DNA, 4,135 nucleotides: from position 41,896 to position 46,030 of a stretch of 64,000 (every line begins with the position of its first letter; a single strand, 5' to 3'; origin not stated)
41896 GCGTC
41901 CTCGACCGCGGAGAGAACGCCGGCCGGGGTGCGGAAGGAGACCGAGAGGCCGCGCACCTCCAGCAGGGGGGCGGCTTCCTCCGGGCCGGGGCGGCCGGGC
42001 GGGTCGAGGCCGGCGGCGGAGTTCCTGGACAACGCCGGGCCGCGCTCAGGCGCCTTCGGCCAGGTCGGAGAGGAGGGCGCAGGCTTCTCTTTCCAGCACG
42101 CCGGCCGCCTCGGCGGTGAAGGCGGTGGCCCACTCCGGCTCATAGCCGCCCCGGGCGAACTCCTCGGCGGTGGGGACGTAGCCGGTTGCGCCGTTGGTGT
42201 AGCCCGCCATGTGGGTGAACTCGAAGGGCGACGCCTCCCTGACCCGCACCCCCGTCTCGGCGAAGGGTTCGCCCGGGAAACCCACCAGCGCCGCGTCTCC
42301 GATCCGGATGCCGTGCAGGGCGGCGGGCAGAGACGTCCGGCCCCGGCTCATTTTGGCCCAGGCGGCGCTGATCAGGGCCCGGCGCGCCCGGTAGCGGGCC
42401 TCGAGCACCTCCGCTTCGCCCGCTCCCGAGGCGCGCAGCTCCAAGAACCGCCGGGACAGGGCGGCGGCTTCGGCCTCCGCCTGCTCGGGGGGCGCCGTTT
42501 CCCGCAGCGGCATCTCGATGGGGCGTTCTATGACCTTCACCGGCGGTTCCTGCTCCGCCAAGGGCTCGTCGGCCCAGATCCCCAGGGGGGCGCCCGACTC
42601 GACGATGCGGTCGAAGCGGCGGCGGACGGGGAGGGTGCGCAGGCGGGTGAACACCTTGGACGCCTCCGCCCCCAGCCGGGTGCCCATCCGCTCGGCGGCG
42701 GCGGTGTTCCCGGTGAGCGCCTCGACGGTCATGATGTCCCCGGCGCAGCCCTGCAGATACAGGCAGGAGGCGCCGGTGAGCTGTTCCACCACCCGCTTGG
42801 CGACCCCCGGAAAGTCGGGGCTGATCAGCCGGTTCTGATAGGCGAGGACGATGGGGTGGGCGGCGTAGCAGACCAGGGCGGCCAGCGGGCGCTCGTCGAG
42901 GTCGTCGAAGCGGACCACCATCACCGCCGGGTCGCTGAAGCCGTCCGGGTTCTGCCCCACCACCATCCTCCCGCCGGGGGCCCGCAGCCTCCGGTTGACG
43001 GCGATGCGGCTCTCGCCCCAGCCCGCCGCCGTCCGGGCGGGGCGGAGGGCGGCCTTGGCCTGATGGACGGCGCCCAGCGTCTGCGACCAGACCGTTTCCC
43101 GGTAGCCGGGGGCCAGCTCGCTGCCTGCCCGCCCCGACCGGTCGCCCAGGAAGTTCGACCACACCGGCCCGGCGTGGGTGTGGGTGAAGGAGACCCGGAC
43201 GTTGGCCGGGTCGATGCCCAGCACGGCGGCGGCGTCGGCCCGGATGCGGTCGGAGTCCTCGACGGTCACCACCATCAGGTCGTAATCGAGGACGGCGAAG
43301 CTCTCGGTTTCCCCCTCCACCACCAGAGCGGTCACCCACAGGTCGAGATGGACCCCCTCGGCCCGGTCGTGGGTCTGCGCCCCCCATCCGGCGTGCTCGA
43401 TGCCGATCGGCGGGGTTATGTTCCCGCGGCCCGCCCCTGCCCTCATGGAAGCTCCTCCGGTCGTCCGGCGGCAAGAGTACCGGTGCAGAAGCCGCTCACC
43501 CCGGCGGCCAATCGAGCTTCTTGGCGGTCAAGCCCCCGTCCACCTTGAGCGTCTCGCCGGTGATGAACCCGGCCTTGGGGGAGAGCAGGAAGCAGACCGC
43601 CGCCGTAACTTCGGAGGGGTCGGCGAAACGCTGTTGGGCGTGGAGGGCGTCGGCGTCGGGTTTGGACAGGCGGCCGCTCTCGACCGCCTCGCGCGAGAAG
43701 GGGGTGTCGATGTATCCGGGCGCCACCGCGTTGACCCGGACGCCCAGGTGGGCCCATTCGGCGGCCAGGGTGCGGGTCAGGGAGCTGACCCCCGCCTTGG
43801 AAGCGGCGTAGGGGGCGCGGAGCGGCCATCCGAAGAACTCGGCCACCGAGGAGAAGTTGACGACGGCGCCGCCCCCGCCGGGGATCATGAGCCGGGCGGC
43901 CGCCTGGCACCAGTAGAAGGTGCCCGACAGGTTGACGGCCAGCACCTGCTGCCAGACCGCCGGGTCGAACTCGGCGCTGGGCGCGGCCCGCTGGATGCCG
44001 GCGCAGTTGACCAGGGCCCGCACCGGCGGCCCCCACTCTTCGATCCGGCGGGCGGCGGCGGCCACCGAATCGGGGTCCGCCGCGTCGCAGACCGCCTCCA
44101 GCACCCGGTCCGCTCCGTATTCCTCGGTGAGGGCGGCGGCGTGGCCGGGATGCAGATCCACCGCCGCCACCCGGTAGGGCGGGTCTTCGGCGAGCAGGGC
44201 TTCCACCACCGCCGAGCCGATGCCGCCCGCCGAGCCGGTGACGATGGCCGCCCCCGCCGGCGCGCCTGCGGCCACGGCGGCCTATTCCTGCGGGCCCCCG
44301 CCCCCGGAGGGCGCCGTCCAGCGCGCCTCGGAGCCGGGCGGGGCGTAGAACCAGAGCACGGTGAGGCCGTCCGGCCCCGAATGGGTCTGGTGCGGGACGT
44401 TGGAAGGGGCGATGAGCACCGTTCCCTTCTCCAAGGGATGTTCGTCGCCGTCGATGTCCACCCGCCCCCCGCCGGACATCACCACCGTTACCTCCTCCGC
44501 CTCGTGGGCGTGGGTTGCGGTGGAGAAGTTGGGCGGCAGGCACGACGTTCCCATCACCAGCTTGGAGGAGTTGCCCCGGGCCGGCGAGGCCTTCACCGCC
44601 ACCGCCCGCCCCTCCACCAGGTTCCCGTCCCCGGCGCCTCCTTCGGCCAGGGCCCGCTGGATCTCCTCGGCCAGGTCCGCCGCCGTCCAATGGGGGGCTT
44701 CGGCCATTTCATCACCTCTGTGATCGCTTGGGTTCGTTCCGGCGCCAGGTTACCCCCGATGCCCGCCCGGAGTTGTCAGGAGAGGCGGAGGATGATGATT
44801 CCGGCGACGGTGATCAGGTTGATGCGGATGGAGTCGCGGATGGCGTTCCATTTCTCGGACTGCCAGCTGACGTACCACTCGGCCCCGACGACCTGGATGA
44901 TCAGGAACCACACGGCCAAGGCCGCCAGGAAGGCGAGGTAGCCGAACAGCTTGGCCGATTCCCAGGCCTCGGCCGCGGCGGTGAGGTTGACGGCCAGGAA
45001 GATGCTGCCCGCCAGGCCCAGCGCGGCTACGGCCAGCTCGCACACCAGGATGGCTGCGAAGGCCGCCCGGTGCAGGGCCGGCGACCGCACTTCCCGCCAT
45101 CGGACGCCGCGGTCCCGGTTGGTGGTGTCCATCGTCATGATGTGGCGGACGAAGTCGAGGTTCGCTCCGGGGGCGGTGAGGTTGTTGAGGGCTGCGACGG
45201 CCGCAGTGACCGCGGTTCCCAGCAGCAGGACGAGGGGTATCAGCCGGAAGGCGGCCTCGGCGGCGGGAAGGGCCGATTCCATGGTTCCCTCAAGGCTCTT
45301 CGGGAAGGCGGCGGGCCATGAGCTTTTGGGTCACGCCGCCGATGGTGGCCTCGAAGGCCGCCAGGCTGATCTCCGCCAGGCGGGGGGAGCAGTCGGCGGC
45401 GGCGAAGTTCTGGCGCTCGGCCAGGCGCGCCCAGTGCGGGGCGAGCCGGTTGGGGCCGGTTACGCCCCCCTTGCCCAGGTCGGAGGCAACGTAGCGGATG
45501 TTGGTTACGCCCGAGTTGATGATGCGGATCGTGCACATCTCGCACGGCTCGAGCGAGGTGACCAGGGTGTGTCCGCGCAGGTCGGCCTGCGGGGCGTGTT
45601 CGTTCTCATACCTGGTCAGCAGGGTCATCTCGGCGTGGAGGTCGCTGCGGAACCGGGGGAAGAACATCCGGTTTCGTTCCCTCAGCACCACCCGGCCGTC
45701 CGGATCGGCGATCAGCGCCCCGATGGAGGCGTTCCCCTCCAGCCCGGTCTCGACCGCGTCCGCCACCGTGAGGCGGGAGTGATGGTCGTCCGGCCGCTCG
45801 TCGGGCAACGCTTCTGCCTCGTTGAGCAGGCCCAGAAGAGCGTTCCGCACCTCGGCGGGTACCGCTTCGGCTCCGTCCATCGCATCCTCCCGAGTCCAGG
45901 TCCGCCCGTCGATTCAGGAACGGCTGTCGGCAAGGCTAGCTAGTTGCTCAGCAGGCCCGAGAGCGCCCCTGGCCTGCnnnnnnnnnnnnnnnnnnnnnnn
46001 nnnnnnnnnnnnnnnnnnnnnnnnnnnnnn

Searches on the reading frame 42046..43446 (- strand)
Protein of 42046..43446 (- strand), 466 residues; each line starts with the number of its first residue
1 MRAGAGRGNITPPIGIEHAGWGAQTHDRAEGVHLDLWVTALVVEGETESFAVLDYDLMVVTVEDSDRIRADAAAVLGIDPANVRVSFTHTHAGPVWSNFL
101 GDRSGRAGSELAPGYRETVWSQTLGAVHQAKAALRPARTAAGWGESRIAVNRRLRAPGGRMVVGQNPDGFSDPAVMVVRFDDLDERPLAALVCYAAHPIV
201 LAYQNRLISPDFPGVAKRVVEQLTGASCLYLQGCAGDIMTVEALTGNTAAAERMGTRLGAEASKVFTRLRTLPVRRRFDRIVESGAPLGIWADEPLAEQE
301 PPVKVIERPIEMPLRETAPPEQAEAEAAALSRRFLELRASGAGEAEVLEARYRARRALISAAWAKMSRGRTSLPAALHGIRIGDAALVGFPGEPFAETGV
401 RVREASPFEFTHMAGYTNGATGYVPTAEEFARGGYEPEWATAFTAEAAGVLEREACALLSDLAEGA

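Call 26: search_protein_families(library=pfam, proteins=[window:42046-43446:-], max_evalue=0.0001)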
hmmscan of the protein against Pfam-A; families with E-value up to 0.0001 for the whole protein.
window:42046-43446:- (466 aa): 1 family
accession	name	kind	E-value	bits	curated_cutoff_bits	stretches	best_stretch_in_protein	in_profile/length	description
PF04734.18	Ceramidase_alk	-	1.3e-16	60.8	32.1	1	3-223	3-229/509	Neutral/alkaline non-lysosomal ceramidase, N-terminal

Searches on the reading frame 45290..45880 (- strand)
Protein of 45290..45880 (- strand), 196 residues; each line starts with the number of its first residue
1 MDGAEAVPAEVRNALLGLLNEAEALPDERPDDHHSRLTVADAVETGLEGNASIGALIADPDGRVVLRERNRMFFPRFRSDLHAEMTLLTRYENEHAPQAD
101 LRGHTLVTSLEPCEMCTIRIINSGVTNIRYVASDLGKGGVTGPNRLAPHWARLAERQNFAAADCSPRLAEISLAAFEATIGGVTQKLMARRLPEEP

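Call 26: search_protein_families(library=pfam, proteins=[window:45290-45880:-], max_evalue=0.0001)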
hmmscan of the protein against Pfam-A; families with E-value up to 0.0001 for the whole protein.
window:45290-45880:- (196 aa): 3 families
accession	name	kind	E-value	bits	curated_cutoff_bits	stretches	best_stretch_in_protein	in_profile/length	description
PF00383.29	dCMP_cyt_deam_1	-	9.1e-12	45.2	25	1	45-130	18-100/102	Cytidine and deoxycytidylate deaminase zinc-binding region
PF14439.12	Bd3614-deam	-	9e-07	29.3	38.5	1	53-134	10-92/113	Bd3614-like deaminase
PF14437.12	MafB19-deam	-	7.2e-06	26.4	27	1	50-140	22-109/142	MafB19-like deaminase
